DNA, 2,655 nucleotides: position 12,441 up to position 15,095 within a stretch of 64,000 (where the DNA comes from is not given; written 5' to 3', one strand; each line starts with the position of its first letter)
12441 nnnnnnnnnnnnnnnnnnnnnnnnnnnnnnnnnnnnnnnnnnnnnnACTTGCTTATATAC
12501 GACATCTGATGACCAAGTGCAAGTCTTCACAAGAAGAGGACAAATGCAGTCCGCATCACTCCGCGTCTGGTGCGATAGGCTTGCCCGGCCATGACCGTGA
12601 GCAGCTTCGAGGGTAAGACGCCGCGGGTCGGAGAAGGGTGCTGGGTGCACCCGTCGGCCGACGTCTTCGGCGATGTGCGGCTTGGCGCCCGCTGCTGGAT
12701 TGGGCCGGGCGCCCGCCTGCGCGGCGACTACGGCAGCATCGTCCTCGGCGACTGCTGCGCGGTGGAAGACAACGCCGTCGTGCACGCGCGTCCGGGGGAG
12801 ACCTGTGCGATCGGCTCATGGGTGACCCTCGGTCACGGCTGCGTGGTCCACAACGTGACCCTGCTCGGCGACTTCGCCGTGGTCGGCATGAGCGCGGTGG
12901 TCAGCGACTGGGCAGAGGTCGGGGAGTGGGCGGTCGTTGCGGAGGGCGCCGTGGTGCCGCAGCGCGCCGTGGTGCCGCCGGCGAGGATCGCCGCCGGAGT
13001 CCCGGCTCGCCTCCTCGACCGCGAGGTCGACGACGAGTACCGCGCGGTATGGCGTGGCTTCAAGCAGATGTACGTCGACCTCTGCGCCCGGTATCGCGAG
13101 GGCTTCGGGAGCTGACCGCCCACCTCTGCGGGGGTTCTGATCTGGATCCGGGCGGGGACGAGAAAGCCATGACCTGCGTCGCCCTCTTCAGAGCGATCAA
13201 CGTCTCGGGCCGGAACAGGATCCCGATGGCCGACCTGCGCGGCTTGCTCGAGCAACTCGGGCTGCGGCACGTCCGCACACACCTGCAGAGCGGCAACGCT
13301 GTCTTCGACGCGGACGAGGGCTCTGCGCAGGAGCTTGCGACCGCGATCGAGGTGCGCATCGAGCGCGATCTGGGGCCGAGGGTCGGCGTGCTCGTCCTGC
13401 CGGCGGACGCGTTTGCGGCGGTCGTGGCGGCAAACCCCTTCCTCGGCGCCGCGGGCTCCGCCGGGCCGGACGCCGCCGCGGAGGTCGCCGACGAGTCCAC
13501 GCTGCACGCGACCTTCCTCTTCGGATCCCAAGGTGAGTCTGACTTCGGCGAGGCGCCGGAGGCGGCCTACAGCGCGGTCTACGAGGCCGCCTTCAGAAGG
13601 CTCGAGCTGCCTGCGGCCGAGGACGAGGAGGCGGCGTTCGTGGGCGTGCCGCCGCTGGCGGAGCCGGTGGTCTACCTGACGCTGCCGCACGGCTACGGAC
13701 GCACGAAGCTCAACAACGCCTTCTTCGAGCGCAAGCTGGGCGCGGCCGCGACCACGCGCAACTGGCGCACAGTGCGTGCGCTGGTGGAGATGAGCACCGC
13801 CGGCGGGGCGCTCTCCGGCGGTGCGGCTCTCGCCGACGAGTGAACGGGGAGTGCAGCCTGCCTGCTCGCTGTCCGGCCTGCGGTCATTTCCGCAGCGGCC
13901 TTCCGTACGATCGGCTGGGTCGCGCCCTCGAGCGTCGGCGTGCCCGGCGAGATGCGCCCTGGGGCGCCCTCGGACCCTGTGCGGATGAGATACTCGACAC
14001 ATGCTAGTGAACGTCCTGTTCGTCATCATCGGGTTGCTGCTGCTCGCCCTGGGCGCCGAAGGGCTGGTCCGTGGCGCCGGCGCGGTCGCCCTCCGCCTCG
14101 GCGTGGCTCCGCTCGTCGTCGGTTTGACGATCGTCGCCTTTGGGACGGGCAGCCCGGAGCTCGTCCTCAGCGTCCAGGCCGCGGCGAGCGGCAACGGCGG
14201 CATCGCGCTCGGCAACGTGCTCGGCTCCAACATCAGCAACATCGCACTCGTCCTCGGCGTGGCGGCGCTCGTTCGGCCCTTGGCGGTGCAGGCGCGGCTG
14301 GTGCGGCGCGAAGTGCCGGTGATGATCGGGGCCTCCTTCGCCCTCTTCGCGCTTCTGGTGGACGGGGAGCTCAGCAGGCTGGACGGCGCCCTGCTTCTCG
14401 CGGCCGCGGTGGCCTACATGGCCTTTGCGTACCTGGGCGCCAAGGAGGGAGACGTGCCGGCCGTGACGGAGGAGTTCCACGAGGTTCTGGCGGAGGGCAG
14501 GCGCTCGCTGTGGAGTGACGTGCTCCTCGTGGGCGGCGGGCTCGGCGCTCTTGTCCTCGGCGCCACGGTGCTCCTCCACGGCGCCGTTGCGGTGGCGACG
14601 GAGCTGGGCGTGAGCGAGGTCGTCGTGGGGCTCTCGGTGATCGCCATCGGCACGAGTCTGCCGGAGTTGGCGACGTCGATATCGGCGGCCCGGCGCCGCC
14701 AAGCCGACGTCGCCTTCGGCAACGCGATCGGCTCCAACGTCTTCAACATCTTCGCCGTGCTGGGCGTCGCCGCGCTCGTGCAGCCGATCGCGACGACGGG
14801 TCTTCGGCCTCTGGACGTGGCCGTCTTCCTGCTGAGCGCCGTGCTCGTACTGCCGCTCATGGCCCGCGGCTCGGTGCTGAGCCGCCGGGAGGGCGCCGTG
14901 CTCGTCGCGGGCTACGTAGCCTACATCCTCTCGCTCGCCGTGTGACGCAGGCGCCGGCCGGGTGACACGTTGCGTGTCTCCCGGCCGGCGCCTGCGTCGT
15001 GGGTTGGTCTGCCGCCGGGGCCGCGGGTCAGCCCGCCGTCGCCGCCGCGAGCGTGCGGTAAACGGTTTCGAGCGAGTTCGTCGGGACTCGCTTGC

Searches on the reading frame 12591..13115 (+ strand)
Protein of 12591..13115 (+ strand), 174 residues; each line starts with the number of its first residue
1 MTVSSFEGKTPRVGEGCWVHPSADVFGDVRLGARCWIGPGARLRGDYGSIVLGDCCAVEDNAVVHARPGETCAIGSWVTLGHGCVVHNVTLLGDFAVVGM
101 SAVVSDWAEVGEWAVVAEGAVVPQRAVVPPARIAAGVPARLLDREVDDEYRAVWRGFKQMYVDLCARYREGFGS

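Call 6: search_protein_families(library=pfam, proteins=[window:12591-13115:+], max_evalue=0.001)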
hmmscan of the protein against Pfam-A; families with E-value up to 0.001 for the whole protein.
window:12591-13115:+ (174 aa): 3 families
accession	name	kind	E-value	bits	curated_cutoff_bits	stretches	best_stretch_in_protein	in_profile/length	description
PF00132.30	Hexapep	-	5.7e-15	54.7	27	2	11-45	2-36/36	Bacterial transferase hexapeptide (six repeats)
PF25084.1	LbH_EIF2B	-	1.1e-06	29.1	54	1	50-130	22-101/105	EIF2B subunit epsilon LbH domain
PF21711.3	DCTN5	-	2.2e-05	24.6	40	0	73-140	86-152/182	Dynactin subunit 5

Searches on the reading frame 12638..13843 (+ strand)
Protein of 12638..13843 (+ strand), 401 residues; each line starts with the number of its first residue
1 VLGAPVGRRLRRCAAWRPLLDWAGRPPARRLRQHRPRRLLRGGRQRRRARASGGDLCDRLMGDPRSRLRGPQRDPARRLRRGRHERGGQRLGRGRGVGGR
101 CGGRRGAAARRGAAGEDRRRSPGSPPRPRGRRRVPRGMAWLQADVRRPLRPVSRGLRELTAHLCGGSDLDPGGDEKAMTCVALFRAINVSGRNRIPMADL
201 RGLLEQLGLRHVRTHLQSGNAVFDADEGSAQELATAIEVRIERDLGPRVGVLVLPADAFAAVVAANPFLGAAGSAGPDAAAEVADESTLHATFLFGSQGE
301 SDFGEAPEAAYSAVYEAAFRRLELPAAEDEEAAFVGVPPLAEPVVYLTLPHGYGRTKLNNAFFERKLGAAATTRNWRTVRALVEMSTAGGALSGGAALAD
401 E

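Call 6: search_protein_families(library=pfam, proteins=[window:12638-13843:+], max_evalue=0.001)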
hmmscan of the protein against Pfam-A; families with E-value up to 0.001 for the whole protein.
window:12638-13843:+ (401 aa): 1 family
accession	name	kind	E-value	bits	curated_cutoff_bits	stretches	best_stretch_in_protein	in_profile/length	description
PF08002.16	DUF1697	-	3.4e-30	105.7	24.4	1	179-274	3-96/137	Protein of unknown function (DUF1697)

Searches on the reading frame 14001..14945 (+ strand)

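Call 6: search_protein_families(library=pfam, proteins=[window:14001-14945:+], max_evalue=0.001)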
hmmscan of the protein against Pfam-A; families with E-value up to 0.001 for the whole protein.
window:14001-14945:+ (314 aa): 1 family
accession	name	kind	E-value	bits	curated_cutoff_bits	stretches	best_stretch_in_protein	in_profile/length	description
PF01699.29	Na_Ca_ex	-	2.3e-58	196.9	24.9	2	5-144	3-150/151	Sodium/calcium exchanger protein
